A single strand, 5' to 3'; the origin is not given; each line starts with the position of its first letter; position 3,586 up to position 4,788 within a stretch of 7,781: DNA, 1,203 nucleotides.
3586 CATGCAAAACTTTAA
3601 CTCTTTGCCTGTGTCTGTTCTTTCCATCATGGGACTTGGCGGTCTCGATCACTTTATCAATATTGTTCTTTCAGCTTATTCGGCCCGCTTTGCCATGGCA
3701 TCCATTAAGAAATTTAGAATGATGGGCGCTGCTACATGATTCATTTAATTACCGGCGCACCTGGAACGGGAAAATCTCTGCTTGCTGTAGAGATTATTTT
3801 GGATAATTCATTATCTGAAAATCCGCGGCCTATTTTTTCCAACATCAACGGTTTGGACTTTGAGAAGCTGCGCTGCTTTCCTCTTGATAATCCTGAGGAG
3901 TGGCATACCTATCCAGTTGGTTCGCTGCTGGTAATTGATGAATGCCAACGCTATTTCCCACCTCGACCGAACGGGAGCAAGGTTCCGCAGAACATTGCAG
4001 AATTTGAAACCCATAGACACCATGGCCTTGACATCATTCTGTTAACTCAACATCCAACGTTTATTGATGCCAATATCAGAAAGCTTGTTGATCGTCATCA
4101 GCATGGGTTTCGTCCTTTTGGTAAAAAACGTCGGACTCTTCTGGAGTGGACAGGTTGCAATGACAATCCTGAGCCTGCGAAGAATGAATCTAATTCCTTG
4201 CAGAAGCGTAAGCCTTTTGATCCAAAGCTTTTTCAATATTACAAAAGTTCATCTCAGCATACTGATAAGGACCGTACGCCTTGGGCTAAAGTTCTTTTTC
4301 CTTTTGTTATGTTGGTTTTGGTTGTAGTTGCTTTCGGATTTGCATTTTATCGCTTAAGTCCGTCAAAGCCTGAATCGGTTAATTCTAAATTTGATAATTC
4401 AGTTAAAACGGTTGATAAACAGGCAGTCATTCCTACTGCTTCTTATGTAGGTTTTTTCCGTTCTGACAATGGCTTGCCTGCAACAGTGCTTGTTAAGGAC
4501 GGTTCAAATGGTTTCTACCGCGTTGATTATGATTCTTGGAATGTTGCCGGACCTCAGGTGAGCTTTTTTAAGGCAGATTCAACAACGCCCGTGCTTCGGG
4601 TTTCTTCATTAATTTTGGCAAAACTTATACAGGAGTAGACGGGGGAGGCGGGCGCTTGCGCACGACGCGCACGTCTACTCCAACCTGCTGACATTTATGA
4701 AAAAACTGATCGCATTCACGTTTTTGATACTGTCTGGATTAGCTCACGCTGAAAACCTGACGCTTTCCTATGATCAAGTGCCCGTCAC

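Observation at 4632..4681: Nested GC-rich palindrome across the Zot stop codon, before the secretin gene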

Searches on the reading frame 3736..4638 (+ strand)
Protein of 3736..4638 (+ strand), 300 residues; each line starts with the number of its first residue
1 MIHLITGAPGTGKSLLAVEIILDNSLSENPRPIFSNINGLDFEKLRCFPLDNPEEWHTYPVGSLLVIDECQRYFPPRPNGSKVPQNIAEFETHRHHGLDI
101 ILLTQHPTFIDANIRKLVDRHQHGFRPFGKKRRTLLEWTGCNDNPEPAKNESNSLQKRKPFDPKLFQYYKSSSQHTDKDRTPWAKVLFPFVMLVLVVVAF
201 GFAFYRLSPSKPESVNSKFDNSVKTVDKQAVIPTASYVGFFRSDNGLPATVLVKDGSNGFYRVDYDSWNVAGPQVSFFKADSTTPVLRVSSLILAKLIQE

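Call 7: search_protein_families(library=pfam, proteins=[window:3736-4638:+], max_evalue=0.01)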
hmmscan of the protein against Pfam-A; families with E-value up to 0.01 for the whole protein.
window:3736-4638:+ (300 aa): 2 families
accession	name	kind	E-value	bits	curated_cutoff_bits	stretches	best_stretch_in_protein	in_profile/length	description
PF05707.18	Zot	-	2.3e-31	109.2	20.3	1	1-175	1-196/197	Zonular occludens toxin (Zot)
PF09848.15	SLFN-g3_helicase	-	0.002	17.9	24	1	2-32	3-34/354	Schlafen group 3, DNA/RNA helicase domain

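Call 9: find_related_loci(query=window:3736-4638:+, collection=viral_contigs, flank=6000)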
Query window:3736-4638:+ (300 aa) in viral_contigs; peptide patterns used: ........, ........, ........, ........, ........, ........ (x = any residue, [..] = any of these).
7 stretches matched a pattern, but none encodes a relative of the query by tblastn (E <= 1e-3).

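Call 11: find_homologous_proteins(query=window:3736-4635:+)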
Query window:3736-4635:+ (300 aa): 357 proteins with E <= 0.001 among 1094 candidates; the best 120 are listed.
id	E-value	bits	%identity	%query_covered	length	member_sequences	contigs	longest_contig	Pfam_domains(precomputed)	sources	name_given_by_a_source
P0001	5.5e-176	603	86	100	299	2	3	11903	PF05707.19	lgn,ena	-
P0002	6.8e-163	560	100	80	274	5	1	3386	PF05707.19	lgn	-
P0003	4.8e-159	547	78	100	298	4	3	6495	PF05707.19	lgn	-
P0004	5.9e-120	419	59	100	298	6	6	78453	PF05707.19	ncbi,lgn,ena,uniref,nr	ncbi:zonular occludens toxin domain-containing protein [Pseudomonas lundensis]|uniref:zonular occlud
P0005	1.2e-85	306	49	99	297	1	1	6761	PF05707.19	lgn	-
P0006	1.9e-79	286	47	94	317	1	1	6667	PF05707.19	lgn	-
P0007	5.7e-79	284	46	94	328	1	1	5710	PF05707.19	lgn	-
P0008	1.4e-78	283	46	94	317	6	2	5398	PF05707.19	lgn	-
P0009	3.1e-78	282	50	94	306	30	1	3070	PF05707.19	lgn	-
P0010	1.1e-77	280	60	67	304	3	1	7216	PF05707.19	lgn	-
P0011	2.0e-77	279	47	94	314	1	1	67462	PF05707.19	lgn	-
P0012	2.9e-77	278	49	91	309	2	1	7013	PF05707.19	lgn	-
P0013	7.7e-77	277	52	78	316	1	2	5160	PF05707.19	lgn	-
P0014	3.7e-76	275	46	94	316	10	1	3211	PF05707.19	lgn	-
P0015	6.3e-76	274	45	94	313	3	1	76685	PF05707.19,PF00004.36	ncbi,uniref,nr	ncbi:AAA family ATPase [Rheinheimera riviphila]|uniref:AAA family ATPase n=1 Tax=Rheinheimera riviph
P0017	2.4e-75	272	43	97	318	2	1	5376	PF05707.19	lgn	-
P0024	1.7e-74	269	55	72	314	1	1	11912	PF05707.19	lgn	-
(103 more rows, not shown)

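Call 13: search_dna_similar(query=window:3736-4635:+, collection=phages, mode=protein, max_rows=30)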
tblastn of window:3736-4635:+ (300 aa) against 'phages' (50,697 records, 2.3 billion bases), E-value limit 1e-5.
Records with a match: 206; places in all: 207; records where one place covers at least 80% of the query: 0.
Best place of each record, by identity: <60% 206.
By first word of the organism name: Ralstonia 133; Inovirus 15; Dulem 11; Affertcholeramvirus 9; Pseudomonas 8; Xanthomonas 8; Stenotrophomonas 6; Vibrio 6; Phage 3; Inoviridae 2; and 4 more.
By host as written in the record: Ralstonia solanacearum 97; Homo sapiens 15; - 14; Varecia variegata 9; Pseudomonas aeruginosa 7; Ralstonia solanacearum Race 3, Biovar 1 6; Ralstonia solanacearum UW551 3; Ralstonia pickettii 2; and 45 more.
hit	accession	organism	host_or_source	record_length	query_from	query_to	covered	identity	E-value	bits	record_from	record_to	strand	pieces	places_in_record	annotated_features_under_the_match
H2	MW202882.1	Inoviridae sp.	Manatee Spring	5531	1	180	60%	45.6%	2e-35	140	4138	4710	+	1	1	zonular occludens toxin (zot) | minor head virion protein G6P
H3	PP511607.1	Dulem virus 50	Varecia variegata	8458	1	176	59%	43.6%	5e-36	142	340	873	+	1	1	ZOT protein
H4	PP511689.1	Dulem virus 54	Varecia variegata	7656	1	176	59%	43.6%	1e-34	138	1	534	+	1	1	ZOT protein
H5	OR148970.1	Inovirus D_HF3_12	Homo sapiens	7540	1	176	59%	43.4%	6e-37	145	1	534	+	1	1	zonular occludens toxin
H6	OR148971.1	Inovirus D_HF4_80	Homo sapiens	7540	1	176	59%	43.4%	6e-37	145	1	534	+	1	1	zonular occludens toxin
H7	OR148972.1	Inovirus D_HF5_75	Homo sapiens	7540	1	176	59%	43.4%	6e-37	145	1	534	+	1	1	zonular occludens toxin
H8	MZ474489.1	Phage blackswan219-1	cloacal swab from black swan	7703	1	182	61%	40.7%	4e-36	142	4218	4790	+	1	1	zonular occludens toxin | hypothetical protein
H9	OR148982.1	Inovirus D_HF3_8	Homo sapiens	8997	1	176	59%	41.5%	3e-32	131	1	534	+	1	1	zonular occludens toxin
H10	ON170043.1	Ralstonia phage YO015_3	Ralstonia solanacearum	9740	1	182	61%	39.6%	1e-27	118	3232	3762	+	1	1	record has no annotation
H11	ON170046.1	Ralstonia phage YO016_1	Ralstonia solanacearum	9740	1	182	61%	39.6%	1e-27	118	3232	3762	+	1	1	record has no annotation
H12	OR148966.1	Inovirus D_HF1_11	Homo sapiens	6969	1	182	61%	39.4%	4e-24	107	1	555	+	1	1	zonular occludens toxin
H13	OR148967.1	Inovirus D_HF7_9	Homo sapiens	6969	1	182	61%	39.4%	4e-24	107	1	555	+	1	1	zonular occludens toxin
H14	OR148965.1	Inovirus D_HF3_19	Homo sapiens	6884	1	182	61%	39.4%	4e-24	107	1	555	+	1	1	zonular occludens toxin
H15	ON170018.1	Ralstonia phage YO001_4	Ralstonia solanacearum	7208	1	182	61%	38.5%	9e-33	132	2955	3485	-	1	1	record has no annotation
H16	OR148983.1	Inovirus D_HF35_23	Homo sapiens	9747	1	175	58%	40.0%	1e-27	118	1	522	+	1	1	zonular occludens toxin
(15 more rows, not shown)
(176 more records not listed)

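Call 15: find_encoding_contigs(protein=P0001, flank=7000)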
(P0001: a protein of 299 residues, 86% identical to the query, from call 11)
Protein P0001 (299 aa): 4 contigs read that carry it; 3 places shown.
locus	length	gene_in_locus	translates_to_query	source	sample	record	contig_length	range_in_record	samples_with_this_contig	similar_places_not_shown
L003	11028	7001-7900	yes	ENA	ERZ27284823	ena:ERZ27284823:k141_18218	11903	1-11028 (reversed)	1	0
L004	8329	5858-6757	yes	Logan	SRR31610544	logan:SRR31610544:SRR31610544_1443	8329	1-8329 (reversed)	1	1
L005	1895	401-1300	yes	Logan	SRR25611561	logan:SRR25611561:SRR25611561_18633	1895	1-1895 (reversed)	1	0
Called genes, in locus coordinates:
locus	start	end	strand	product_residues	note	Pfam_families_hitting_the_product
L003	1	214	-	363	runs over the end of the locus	?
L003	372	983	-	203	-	PF13489:Methyltransf_23, PF13847:Methyltransf_31 (faint), PF08241:Methyltransf_11, PF08242:Methyltransf_12, PF13649:Methyltransf_25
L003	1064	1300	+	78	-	-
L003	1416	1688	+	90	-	-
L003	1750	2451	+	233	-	-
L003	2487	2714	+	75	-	-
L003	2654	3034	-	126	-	PF13560:HTH_31, PF01381:HTH_3, PF12844:HTH_19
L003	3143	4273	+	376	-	PF05144:Phage_CRI (weak), PF05155:G2P_X_C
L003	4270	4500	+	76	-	-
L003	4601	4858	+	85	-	-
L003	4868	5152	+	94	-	PF17878:ssDBP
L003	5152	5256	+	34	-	-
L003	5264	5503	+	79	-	PF05356:Phage_Coat_B (weak)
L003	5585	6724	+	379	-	-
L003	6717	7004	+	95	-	PF10734:DUF2523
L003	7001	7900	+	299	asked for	PF05707:Zot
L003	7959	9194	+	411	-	PF00263:Secretin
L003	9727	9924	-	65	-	-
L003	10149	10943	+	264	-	PF06884:DUF1264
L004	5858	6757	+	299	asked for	PF05707:Zot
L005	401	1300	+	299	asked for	PF05707:Zot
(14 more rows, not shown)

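Call 16: find_encoding_contigs(protein=P0003, flank=7000)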
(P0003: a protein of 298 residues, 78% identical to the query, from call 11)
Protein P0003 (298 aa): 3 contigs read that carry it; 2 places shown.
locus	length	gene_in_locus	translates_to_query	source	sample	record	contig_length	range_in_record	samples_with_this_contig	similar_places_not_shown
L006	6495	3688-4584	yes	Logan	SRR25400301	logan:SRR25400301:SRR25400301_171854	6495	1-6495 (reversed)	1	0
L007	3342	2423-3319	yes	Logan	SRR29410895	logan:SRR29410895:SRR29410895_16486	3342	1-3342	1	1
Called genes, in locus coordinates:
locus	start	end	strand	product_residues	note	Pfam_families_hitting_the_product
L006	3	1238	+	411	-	?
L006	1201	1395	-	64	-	-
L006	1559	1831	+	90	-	PF17878:ssDBP (weak)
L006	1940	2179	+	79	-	PF05356:Phage_Coat_B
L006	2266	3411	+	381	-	-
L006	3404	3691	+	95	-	PF10734:DUF2523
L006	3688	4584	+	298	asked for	PF05707:Zot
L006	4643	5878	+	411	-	PF00263:Secretin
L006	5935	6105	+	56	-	-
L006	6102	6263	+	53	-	-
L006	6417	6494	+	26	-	?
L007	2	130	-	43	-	?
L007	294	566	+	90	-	PF17878:ssDBP (weak)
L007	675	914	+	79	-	PF05356:Phage_Coat_B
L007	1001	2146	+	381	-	-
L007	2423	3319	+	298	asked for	PF05707:Zot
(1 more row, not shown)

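Call 17: find_encoding_contigs(protein=P0004, flank=7000)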
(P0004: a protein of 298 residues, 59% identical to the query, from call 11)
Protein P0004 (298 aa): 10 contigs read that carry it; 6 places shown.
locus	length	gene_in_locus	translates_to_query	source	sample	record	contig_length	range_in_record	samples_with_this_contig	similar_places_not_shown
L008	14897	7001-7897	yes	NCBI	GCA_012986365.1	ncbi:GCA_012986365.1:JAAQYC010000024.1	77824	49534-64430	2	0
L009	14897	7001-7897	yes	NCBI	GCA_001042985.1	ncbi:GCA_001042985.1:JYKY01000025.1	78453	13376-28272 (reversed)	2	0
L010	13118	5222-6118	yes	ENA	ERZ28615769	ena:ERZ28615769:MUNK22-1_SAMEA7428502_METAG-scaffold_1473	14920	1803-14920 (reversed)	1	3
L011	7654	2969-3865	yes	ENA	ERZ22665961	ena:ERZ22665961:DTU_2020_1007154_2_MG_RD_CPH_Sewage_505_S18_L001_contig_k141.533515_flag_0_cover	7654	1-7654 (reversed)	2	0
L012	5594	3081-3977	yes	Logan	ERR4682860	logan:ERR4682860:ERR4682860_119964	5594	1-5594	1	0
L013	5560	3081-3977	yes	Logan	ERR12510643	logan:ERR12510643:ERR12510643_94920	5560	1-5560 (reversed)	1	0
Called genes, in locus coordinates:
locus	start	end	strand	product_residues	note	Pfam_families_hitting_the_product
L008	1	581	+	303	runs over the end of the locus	PF00589:Phage_integrase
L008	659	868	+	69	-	PF13396:PLDc_N (weak)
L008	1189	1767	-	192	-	-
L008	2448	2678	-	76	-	PF10692:DUF2498 (weak)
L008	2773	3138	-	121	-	PF12844:HTH_19, PF13560:HTH_31, PF01381:HTH_3, PF22495:HTH_92 (weak)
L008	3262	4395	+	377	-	PF05144:Phage_CRI (weak), PF05155:G2P_X_C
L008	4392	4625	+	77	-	-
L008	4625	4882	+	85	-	-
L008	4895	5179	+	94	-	PF17878:ssDBP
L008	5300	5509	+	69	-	PF05356:Phage_Coat_B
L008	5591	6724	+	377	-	-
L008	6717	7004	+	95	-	PF10734:DUF2523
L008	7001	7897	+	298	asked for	PF05707:Zot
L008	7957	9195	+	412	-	PF00263:Secretin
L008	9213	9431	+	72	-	-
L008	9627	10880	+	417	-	PF00589:Phage_integrase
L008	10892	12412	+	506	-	PF00589:Phage_integrase (weak)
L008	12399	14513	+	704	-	-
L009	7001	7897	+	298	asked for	PF05707:Zot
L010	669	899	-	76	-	PF10692:DUF2498 (weak)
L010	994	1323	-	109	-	PF12844:HTH_19, PF13560:HTH_31, PF01381:HTH_3, PF22495:HTH_92 (weak)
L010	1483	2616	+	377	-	PF05144:Phage_CRI (weak), PF05155:G2P_X_C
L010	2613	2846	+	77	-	-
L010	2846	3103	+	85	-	-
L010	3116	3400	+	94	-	PF17878:ssDBP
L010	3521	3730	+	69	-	PF05356:Phage_Coat_B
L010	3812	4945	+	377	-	-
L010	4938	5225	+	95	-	PF10734:DUF2523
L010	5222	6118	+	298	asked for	PF05707:Zot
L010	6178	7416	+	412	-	PF00263:Secretin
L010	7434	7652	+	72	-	-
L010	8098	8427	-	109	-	PF12844:HTH_19, PF13560:HTH_31, PF01381:HTH_3, PF22495:HTH_92 (weak)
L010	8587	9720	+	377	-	PF05144:Phage_CRI (weak), PF05155:G2P_X_C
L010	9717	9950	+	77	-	-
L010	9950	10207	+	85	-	-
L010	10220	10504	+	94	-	PF17878:ssDBP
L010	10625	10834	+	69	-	PF05356:Phage_Coat_B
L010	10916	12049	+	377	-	-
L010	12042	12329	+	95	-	PF10734:DUF2523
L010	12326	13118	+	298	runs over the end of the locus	PF05707:Zot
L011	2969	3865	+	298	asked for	PF05707:Zot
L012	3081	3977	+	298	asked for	PF05707:Zot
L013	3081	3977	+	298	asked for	PF05707:Zot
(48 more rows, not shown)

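Call 22: find_related_loci(query=A2, collection=genome_contigs, flank=7000)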
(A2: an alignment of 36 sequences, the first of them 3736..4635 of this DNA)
Query A2 (300 aa) in genome_contigs; peptide patterns used: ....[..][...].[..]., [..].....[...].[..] (x = any residue, [..] = any of these).
40 stretches matched a pattern; 29 encode a relative of the query (tblastn E <= 1e-3); 28 distinct loci.
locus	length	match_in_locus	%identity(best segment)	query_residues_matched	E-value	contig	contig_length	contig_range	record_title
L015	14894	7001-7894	59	1-300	7e-126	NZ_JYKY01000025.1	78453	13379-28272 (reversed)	Pseudomonas lundensis strain DSM 6252 25_78453_30.5464, whole genome shotgun sequence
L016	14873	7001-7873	48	1-281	8e-86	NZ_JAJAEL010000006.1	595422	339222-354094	Thalassolituus alkanivorans strain TMPB967 NODE_6_length_595324_cov_216.630783, whole genome shotgun sequence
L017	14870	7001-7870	49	1-281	6e-85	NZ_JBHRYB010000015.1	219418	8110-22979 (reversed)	Bacterioplanoides pacificum strain KCTC 42424 soapdenovo_K_127_15, whole genome shotgun sequence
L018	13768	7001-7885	45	1-282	4e-83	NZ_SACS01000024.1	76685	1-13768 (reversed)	Rheinheimera riviphila strain KYPC3 NODE_24_length_76685_cov_89, whole genome shotgun sequence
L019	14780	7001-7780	35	1-255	2e-45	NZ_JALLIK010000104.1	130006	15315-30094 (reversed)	Thauera aromatica strain LG356 NODE_7_length_130006_cov_31.911767, whole genome shotgun sequence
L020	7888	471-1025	42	2-183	1e-42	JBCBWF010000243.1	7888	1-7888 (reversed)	MAG: Pseudomonadota bacterium isolate J06648_13 k141_91810_length_7888_cov_19.0000, whole genome shotgun sequence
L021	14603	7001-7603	37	1-202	3e-41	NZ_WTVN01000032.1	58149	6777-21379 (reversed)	Aromatoleum toluvorans strain Td21 NODE_32_length_58149_cov_29.1233, whole genome shotgun sequence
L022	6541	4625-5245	35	1-205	5e-37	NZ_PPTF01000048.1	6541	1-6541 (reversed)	Chromobacterium sinusclupearum strain MWU13-2610 NODE55length6455cov27.652052, whole genome shotgun sequence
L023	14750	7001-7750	35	1-225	4e-36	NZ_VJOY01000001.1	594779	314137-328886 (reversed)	Pseudomonas mangiferae strain DMKU BBB3-04 NODE_1_length_594779_cov_45.8115, whole genome shotgun sequence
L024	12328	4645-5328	37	1-225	4e-36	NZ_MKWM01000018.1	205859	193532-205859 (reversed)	MAG: Thiobacillus sp. 63-78 SCNpilot_expt_300_bf_scaffold_183, whole genome shotgun sequence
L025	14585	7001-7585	39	1-204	2e-35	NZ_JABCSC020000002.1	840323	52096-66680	Uliginosibacterium aquaticum strain IMCC34675 NODE_2_length_840323_cov_123.470798, whole genome shotgun sequence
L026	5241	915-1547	39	1-207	2e-33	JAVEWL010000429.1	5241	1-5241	MAG: FCB group bacterium isolate BF4_144 NODE_57168_length_5241_cov_2.975362_Biofilm4, whole genome shotgun sequence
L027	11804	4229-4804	41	1-183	6e-33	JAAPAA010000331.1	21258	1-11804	MAG: Thiobacillaceae bacterium isolate AHI16 k141_1323686, whole genome shotgun sequence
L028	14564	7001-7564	37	43-231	7e-32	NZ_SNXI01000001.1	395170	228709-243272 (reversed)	Idiomarina aquatica strain 18_TX Ga0222416_101, whole genome shotgun sequence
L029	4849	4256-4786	41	1-181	3e-31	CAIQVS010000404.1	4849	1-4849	MAG: uncultured proteobacterium isolate I3b_bin-431 genome assembly, contig: bin-431:404/454, whole genome shotgun seque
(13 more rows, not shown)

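Call 25: find_related_loci(query=A2, collection=metagenome_contigs, flank=5000)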
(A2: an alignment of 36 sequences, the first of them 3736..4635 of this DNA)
Query A2 (300 aa) in metagenome_contigs; peptide patterns used: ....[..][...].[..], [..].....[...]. (x = any residue, [..] = any of these).
393 stretches matched a pattern; 148 encode a relative of the query (tblastn E <= 1e-3); the best 80 are kept; 80 distinct loci.
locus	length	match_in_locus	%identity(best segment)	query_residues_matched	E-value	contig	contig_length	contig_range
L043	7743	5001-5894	60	1-300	8e-127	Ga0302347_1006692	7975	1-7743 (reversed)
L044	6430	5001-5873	50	1-281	4e-85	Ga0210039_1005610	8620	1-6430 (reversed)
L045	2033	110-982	50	1-281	9e-89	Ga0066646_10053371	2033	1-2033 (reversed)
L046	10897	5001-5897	45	1-283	6e-84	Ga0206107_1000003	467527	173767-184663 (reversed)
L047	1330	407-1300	45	1-283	2e-89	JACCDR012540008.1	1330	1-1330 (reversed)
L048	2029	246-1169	43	1-290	2e-85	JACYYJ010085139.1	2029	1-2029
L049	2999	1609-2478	48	1-281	1e-81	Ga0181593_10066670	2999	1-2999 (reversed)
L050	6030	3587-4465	45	1-283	2e-80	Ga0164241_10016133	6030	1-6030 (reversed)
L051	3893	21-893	49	1-281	6e-78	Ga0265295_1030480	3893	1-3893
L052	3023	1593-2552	41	1-298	2e-76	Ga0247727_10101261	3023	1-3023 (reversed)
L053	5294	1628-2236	56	1-205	5e-73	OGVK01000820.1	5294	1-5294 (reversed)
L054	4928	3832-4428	54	1-201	3e-72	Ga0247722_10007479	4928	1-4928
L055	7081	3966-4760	39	4-259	1e-53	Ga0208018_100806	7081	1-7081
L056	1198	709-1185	48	1-156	6e-51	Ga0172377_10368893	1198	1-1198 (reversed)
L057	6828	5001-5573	43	1-192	3e-46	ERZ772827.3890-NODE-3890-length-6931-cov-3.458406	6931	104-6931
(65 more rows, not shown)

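Call 26: find_related_loci(query=A2, collection=viral_contigs, flank=5000)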
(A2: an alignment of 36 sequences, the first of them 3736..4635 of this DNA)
Query A2 (300 aa) in viral_contigs; peptide patterns used: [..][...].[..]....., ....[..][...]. (x = any residue, [..] = any of these).
214 stretches matched a pattern; 126 encode a relative of the query (tblastn E <= 1e-3); the best 80 are kept; 80 distinct loci.
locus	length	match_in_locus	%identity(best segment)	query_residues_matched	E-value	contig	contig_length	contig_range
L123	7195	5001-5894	59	1-300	1e-125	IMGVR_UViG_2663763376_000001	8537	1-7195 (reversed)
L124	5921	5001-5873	50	1-281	4e-85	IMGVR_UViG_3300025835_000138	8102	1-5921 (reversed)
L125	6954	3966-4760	39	4-259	1e-53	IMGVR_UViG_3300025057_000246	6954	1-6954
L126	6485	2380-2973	41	1-205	9e-48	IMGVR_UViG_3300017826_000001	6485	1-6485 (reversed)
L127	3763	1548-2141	41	1-205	8e-48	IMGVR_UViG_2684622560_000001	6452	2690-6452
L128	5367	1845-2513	40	1-221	4e-47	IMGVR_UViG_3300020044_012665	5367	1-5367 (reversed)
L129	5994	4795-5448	42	1-216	7e-47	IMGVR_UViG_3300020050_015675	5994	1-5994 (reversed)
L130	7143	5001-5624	43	1-207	2e-46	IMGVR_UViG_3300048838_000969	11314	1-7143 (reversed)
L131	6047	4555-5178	43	1-207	2e-46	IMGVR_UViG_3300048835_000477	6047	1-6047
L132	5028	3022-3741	37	1-248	5e-46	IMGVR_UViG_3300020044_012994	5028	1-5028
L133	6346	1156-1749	43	2-202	3e-45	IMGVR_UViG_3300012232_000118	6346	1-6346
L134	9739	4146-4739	43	1-205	5e-45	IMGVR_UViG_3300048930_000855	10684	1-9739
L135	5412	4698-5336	37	1-216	6e-45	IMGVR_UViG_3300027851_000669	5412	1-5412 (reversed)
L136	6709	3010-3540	45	2-182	1e-44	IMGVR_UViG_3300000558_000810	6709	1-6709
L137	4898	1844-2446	45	1-208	2e-44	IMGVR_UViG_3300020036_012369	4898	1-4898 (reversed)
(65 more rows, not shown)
